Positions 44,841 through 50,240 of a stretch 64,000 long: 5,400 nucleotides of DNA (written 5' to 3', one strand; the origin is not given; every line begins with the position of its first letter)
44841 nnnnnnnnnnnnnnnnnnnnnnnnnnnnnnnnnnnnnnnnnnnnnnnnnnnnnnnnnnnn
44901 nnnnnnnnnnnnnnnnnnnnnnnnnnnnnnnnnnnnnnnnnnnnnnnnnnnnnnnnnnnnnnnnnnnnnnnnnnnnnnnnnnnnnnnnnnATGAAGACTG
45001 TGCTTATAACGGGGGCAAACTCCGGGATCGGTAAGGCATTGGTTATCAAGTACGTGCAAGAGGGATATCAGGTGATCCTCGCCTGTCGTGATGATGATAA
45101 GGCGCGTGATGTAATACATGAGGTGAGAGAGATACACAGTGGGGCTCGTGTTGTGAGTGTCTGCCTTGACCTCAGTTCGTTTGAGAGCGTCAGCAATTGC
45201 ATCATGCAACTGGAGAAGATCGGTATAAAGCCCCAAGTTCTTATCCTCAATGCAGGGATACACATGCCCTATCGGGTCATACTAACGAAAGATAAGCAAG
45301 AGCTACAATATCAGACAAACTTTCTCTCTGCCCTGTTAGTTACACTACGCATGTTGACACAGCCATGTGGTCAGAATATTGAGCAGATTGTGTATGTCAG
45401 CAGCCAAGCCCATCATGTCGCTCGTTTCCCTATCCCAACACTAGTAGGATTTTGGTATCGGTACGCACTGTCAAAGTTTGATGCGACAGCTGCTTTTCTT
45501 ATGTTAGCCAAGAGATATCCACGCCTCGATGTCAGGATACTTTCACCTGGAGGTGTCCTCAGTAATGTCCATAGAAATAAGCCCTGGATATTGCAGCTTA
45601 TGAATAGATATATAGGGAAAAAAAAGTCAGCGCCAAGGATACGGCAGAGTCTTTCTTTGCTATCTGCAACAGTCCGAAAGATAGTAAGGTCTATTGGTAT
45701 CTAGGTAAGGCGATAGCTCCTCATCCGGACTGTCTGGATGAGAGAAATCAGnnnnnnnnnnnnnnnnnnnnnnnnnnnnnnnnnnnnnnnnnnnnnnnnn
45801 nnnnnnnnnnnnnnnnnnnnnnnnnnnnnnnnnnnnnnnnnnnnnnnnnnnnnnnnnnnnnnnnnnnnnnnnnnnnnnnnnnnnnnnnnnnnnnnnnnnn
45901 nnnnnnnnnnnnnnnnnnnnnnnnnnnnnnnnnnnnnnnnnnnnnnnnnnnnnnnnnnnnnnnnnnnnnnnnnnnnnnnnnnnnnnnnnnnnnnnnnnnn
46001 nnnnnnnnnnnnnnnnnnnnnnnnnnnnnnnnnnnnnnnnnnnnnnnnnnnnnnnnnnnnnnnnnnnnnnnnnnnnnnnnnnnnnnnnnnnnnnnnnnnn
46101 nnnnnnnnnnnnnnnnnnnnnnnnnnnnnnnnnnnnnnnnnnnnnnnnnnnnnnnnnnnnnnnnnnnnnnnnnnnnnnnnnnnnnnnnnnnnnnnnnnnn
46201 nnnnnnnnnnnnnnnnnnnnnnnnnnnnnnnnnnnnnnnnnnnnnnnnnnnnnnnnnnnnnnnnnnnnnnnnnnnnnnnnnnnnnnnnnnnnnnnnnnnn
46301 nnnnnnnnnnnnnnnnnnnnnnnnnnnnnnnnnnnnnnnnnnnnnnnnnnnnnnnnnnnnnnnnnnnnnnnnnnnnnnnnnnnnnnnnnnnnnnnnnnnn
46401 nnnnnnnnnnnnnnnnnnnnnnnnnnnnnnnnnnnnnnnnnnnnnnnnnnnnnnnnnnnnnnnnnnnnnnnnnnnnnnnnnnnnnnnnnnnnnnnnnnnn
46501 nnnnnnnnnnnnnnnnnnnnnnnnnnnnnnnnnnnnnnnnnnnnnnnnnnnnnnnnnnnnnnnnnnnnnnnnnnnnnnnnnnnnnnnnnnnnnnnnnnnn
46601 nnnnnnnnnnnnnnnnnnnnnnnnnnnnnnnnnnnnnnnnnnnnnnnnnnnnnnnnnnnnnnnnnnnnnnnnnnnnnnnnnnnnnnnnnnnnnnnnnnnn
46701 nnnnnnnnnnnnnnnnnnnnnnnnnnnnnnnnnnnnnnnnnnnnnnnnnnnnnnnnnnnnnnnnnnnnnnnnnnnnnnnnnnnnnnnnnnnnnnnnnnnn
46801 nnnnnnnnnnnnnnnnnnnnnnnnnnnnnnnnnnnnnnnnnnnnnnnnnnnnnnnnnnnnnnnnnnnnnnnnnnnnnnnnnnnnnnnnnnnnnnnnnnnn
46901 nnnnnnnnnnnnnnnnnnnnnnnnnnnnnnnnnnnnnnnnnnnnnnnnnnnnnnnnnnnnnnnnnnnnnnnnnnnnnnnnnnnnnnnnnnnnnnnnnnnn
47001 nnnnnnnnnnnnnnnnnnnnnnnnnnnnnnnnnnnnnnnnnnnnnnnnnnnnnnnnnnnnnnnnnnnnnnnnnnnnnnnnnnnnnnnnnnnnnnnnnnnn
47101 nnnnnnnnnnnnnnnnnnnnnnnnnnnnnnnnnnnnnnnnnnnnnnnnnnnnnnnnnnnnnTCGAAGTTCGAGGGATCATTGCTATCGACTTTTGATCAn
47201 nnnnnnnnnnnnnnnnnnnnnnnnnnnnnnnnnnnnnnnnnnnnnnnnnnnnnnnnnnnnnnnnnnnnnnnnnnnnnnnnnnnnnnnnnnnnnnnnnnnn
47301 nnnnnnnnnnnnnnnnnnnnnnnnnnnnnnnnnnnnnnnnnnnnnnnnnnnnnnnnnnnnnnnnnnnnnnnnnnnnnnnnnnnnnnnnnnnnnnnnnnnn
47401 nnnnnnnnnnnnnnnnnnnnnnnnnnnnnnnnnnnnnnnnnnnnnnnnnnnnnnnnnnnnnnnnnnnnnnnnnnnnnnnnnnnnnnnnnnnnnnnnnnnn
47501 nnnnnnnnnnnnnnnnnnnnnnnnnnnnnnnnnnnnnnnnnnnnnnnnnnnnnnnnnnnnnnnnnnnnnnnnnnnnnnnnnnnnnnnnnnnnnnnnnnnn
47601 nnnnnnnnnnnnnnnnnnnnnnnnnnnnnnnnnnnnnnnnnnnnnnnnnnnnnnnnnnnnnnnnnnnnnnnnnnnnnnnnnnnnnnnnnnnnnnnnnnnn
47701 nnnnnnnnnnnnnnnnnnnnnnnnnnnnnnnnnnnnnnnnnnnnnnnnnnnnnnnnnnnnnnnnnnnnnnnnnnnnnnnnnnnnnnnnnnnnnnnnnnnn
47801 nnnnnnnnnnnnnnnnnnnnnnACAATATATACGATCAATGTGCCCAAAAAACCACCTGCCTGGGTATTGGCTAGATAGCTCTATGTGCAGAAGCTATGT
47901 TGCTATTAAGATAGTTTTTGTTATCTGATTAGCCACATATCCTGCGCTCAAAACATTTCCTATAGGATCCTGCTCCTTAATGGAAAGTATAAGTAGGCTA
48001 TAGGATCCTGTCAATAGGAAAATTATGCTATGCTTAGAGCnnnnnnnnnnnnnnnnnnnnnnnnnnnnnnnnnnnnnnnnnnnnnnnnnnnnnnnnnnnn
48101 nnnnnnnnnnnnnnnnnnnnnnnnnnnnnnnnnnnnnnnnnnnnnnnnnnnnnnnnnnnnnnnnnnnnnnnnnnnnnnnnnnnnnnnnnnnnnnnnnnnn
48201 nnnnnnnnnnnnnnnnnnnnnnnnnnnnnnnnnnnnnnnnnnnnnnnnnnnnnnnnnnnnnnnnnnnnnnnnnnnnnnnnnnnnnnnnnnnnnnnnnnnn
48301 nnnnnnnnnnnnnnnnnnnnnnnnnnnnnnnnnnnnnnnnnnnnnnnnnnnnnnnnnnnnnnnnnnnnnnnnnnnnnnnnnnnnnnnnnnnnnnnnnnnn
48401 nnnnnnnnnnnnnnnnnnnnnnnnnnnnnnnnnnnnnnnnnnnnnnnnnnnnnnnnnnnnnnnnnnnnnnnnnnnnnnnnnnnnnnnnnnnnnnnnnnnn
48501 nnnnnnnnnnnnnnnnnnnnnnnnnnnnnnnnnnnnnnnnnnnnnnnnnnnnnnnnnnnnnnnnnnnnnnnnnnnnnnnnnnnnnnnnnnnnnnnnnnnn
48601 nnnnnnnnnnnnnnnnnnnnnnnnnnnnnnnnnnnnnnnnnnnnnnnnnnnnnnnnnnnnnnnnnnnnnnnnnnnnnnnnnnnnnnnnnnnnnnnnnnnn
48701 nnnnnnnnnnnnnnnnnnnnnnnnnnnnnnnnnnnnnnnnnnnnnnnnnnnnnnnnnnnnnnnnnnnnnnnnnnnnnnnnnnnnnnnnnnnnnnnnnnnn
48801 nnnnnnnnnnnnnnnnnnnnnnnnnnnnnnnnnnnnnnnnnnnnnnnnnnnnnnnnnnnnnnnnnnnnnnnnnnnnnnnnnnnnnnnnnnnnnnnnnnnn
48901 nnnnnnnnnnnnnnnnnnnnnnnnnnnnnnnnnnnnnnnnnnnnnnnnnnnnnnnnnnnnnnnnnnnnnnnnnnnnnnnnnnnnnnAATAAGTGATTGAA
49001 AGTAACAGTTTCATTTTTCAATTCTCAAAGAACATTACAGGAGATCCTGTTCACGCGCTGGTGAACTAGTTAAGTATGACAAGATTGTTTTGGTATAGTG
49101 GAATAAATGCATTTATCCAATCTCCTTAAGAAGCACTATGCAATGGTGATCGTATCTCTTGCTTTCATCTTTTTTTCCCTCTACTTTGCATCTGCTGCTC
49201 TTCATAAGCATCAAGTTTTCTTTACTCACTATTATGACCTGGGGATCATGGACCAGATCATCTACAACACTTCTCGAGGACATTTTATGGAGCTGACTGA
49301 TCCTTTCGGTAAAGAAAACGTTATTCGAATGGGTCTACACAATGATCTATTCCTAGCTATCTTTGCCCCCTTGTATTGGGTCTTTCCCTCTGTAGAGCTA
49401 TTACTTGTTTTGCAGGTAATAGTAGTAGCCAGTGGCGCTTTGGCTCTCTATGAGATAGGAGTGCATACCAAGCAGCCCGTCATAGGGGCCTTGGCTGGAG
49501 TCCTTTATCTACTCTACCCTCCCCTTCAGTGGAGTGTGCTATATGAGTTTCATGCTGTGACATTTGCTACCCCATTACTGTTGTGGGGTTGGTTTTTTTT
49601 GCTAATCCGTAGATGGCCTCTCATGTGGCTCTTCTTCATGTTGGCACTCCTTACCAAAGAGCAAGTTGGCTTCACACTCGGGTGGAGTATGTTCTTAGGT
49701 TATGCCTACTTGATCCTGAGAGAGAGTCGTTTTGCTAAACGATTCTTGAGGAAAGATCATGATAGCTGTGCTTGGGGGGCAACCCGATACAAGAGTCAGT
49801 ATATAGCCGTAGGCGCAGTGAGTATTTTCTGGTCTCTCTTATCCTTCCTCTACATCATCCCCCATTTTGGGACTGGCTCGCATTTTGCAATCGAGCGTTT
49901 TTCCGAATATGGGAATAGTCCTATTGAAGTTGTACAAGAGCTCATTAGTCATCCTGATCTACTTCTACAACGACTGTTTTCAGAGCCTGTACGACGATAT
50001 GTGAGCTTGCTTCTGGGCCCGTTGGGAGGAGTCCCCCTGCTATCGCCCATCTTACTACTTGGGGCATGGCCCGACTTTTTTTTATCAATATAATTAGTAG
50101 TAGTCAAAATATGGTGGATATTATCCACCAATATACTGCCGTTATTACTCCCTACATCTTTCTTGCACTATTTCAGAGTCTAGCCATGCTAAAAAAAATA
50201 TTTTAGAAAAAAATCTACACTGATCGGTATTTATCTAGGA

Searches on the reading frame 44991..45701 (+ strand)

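Call 38: search_protein_families(library=pfam, max_evalue=0.0001, proteins=[window:44991-45701:+])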
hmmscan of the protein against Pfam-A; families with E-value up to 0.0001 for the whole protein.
window:44991-45701:+ (237 aa): 3 families
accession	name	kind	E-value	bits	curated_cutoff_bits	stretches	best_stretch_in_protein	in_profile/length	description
PF00106.31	adh_short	-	2.1e-21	76.7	26.6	1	2-195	1-188/195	short chain dehydrogenase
PF13561.12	adh_short_C2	-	3.9e-09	36.9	27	1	8-144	1-136/236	Enoyl-(Acyl carrier protein) reductase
PF08659.16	KR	-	1.5e-06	28.7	22.6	1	3-141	2-139/180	KR domain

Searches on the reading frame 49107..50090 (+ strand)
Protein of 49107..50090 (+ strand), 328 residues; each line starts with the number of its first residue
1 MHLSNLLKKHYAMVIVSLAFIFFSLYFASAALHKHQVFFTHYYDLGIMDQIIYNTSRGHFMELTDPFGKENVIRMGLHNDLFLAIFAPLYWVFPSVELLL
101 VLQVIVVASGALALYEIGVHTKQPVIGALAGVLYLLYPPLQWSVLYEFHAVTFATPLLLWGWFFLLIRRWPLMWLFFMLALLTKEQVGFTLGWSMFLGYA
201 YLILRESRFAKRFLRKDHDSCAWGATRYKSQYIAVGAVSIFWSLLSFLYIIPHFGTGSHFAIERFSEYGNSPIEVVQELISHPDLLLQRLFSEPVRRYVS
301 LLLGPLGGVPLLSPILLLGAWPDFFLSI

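Call 38: search_protein_families(library=pfam, max_evalue=0.0001, proteins=[window:49107-50090:+])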
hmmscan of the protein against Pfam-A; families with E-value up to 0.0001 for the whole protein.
window:49107-50090:+ (328 aa): 1 family
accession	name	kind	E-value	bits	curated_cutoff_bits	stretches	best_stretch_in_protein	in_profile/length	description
PF09852.15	DUF2079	-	1.8e-43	149.8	28.2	1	34-326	1-274/459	Predicted membrane protein (DUF2079)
